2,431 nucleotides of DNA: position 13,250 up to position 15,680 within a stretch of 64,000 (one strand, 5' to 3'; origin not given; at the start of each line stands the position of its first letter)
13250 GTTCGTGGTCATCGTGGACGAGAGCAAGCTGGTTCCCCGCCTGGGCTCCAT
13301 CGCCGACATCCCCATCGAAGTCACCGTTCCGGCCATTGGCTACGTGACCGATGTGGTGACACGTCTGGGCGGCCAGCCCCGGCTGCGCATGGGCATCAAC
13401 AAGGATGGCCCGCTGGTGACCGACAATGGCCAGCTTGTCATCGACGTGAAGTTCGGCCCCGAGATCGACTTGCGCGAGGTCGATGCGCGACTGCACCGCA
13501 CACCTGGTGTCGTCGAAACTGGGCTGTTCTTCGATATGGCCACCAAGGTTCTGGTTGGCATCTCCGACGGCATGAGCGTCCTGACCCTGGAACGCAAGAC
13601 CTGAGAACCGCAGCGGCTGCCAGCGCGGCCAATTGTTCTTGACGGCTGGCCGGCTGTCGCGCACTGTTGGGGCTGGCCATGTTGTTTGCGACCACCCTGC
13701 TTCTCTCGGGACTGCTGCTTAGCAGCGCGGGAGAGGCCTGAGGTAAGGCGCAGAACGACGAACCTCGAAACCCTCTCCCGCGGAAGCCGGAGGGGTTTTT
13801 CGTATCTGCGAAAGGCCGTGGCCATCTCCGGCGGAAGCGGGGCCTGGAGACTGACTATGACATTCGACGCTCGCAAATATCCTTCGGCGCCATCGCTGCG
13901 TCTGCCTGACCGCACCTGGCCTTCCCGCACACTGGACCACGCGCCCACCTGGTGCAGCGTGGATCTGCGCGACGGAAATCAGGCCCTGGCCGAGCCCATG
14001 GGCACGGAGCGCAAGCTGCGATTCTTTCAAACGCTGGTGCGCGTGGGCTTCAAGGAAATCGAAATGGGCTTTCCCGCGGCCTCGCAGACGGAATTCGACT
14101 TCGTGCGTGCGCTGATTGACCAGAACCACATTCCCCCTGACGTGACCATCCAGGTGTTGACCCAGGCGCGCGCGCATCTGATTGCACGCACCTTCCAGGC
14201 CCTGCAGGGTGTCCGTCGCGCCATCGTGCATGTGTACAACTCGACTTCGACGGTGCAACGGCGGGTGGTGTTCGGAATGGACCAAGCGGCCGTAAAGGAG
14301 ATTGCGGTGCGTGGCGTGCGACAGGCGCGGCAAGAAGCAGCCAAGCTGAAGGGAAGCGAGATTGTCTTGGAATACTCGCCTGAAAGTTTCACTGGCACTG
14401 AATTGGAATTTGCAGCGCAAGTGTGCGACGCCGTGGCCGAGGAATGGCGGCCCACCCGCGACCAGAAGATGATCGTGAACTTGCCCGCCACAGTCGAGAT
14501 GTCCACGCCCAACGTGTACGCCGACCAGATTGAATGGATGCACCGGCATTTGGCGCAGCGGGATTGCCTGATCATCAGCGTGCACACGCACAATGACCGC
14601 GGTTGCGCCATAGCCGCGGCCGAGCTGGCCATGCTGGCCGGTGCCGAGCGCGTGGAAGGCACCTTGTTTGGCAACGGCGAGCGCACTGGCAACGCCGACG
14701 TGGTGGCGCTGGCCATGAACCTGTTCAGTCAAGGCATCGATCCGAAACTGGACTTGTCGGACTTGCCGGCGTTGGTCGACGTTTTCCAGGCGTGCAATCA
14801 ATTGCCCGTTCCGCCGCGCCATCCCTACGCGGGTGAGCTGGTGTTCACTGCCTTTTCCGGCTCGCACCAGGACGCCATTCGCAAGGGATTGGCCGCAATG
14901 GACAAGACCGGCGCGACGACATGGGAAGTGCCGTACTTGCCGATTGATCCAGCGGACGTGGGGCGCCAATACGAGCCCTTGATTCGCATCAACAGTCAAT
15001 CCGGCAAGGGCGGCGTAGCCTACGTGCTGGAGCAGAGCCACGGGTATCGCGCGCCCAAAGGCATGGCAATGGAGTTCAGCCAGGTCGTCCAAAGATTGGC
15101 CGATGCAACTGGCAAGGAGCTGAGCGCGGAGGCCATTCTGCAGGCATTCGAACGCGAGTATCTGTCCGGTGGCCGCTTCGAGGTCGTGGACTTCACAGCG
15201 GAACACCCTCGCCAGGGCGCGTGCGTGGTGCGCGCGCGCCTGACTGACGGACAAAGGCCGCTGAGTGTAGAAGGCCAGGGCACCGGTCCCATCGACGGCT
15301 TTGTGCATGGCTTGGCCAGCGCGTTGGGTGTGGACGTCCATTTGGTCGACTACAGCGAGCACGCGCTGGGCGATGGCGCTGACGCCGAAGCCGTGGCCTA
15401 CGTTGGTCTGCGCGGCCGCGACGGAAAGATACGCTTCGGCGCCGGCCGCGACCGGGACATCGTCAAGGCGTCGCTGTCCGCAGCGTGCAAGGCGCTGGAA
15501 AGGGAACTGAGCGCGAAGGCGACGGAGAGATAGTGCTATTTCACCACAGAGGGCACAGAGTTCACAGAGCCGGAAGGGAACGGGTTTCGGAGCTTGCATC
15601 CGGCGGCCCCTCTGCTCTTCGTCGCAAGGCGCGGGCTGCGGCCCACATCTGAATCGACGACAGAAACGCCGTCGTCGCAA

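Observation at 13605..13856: Candidate leucine attenuator upstream of leuA: Leu-rich leader ORF plus intrinsic terminator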

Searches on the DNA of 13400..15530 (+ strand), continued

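Call 65: search_with_rna_model(model_id=R1, sources=[L081, L084, L085, L086, L088, L089, L090, L091, L092, L093, L094, L095, L096, L097, L098, L099, L100, L101, L102, L103, L104, L105, L106, L107, L108, L109, L110, L111, L112, L113, L114, L115, L116, L117, L118, L119, L120, L121, L122, L123, L124, L125, L126, L127, L128, L129, L130, L131, L132, L133, L134, L135], max_evalue=0.1)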
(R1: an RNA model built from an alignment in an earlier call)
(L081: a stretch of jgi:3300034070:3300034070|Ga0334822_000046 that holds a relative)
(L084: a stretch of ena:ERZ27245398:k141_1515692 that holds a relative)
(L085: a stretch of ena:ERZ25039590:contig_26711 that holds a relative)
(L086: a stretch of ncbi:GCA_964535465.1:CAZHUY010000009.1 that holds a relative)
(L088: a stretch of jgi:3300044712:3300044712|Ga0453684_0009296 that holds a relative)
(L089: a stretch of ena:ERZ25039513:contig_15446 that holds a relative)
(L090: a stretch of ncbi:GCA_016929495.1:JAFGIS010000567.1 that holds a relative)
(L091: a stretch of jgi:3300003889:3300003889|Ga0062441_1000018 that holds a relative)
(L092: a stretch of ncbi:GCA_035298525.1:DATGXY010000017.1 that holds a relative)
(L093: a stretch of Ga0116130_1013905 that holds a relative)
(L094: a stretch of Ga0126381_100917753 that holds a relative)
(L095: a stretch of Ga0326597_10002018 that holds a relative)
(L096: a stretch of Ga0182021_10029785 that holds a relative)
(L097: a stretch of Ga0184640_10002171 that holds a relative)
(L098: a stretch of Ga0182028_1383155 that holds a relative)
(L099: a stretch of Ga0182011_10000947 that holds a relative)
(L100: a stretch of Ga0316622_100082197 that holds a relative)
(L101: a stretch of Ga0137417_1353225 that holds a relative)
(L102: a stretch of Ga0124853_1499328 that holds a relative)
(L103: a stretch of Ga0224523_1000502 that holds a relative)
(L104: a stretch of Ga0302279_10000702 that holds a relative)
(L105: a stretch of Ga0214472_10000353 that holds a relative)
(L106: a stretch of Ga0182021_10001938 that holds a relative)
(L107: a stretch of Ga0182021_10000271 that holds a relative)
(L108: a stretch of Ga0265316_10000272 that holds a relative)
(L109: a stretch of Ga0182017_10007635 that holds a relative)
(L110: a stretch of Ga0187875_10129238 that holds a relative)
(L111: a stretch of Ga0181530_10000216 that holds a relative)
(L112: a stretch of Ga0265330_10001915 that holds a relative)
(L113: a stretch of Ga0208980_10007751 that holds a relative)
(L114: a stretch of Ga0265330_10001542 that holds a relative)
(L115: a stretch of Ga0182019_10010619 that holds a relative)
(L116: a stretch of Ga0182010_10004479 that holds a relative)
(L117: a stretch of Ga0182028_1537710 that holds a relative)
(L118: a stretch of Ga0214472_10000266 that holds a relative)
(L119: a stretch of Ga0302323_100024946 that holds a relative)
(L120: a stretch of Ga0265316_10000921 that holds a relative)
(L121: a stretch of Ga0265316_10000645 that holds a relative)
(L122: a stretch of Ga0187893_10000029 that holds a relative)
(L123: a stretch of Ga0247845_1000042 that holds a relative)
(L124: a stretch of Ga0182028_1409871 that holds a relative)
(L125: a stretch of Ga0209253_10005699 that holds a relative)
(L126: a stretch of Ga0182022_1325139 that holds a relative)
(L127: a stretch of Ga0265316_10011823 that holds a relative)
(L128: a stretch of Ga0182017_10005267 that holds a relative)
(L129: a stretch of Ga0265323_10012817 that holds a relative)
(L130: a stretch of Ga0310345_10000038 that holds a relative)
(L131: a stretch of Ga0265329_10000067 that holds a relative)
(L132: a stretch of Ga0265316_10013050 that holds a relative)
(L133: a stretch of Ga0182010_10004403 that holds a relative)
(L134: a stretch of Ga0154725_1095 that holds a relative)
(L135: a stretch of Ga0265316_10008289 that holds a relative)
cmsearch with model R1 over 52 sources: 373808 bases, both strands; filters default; matches with E-value up to 0.1: 88.
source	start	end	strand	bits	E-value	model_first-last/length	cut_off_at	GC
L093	774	889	+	136.6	5.8e-30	1-116/116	no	0.62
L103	2590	2705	+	136.6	5.8e-30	1-116/116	no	0.62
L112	2645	2760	+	136.6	5.8e-30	1-116/116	no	0.62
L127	7723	7838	+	136.6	5.8e-30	1-116/116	no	0.62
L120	2301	2416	-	136.4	6.6e-30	1-116/116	no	0.61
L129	1141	1256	-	136.4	6.6e-30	1-116/116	no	0.61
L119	3655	3770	-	136.3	7e-30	1-116/116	no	0.61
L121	1036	1151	+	136.3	7e-30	1-116/116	no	0.61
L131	820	935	+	136.3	7e-30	1-116/116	no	0.61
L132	6307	6422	-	136.1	7.7e-30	1-116/116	no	0.62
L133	5737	5852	-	135.7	9.9e-30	1-116/116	no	0.63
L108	12229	12344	+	135.5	1.1e-29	1-116/116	no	0.61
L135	3587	3702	-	135.3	1.2e-29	1-116/116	no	0.61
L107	777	892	-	135.2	1.3e-29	1-116/116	no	0.62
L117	1937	2052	+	134.6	1.8e-29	1-116/116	no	0.61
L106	12949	13064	+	134.6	1.8e-29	1-116/116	no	0.63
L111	5267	5382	-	134.5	1.9e-29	1-116/116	no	0.61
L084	2334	2449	+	134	2.4e-29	1-116/116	no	0.62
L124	997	1113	+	133.3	3.6e-29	1-116/116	no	0.61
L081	2334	2449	+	133.2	3.7e-29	1-116/116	no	0.61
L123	4175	4290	+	133.2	3.7e-29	1-116/116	no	0.61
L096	6114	6228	+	131.1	1.2e-28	1-116/116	no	0.61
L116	389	503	+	131.1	1.2e-28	1-116/116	no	0.61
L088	2339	2451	+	129.3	3.2e-28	1-116/116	no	0.64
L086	2339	2451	+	127.8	7e-28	1-116/116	no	0.62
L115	4733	4845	+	127.1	1e-27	1-113/116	3'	0.64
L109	7761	7869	-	124.6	4e-27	8-116/116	5'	0.61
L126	575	689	-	121.6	2.1e-26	1-116/116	no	0.62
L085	2389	2502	+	117.7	1.8e-25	1-116/116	no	0.59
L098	544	656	-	114.7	8.9e-25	1-116/116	no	0.6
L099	1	102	-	114.2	1.2e-24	1-102/116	3'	0.65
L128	9508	9608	+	112.4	3.1e-24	1-101/116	3'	0.64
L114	1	89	+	104.7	2.1e-22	28-116/116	5'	0.62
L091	2341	2451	+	101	1.6e-21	1-116/116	no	0.64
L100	72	192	-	99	4.6e-21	1-116/116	no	0.66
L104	1116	1227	-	95.5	3.1e-20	1-116/116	no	0.66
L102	1044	1157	+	92.6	1.5e-19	1-116/116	no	0.69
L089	2318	2440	+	83.5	2.2e-17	1-116/116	no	0.67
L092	2356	2465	+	83.1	2.7e-17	1-116/116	no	0.67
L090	2331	2448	+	82.9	2.9e-17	1-116/116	no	0.66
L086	2406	2506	-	33.8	1.2e-05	1-116/116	no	0.58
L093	844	945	-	32.9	2e-05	1-116/116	no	0.61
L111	5211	5312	+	32.9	2e-05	1-116/116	no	0.61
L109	7705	7806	+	32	3.2e-05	1-116/116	no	0.62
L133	5681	5782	+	31.1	5.1e-05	1-116/116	no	0.65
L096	6183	6284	-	30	9.5e-05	1-116/116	no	0.63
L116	458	559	-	30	9.5e-05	1-116/116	no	0.63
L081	2404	2505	-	29.1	0.00016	1-116/116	no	0.62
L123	4245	4346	-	29.1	0.00016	1-116/116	no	0.62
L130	3961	4061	-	28.7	0.00019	1-116/116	no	0.6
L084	2404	2505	-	28.7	0.0002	1-116/116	no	0.63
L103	2660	2761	-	28.7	0.0002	1-116/116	no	0.63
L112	2715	2816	-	28.7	0.0002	1-116/116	no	0.63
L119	3599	3700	+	28.7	0.0002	1-116/116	no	0.63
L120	2245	2346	+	28.7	0.0002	1-116/116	no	0.63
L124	1068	1170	-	28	0.00028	1-116/116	no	0.63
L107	721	822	+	27.9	0.0003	1-116/116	no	0.65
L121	1106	1207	-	27.4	0.00039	1-116/116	no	0.64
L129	1085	1186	+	27.4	0.00039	1-116/116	no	0.64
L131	890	991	-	27.4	0.00039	1-116/116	no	0.64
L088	2406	2506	-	27.2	0.00043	1-116/116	no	0.6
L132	6251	6352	+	26.7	0.00059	1-116/116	no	0.63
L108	12299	12400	-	26.6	0.0006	1-116/116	no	0.64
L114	44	145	-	26.6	0.0006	1-116/116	no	0.64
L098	488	588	+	26.3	0.00071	1-116/116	no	0.62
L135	3531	3632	+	26.1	0.00078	1-116/116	no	0.64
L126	548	620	+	25.7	0.001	36-116/116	no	0.64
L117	2007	2108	-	25.3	0.0013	1-116/116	no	0.62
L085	2457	2559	-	24.7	0.0018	1-116/116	no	0.63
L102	1077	1134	-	24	0.0025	36-93/116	no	0.78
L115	4803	4845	-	23.9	0.0027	74-116/116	5'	0.63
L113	4947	5053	-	23.7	0.003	1-116/116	no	0.45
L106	13019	13074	-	23.3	0.0037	54-116/116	5'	0.59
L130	3963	4058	+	23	0.0043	1-116/116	no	0.59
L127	7793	7852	-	23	0.0043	50-116/116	5'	0.6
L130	3494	3559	-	23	0.0044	36-108/116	no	0.58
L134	11990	12064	-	22.7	0.0052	36-107/116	no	0.65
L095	1458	1574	-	22.4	0.0061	1-116/116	no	0.58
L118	8929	9045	+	22.4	0.0061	1-116/116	no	0.58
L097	5104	5207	+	21.8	0.0085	1-116/116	no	0.59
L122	204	269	-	21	0.013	36-106/116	no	0.64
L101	1356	1406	-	20.8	0.014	38-90/116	no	0.69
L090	2401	2506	-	19.4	0.031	1-116/116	no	0.64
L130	3419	3529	+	19.1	0.036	1-116/116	no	0.61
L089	2342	2410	-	18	0.067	36-102/116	no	0.72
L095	1479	1550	+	17.6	0.083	36-105/116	no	0.64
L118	8953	9024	-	17.6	0.083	36-105/116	no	0.64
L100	1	118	+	17.3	0.094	51-116/116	5'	0.55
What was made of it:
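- Closest known: Actinobacterial LEU element upstream of leuA. Different: The R1 scores of about 22 bits are no better than those of unrelated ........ palindromes (17-29 bits, call 65), so homology is suggestive only.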
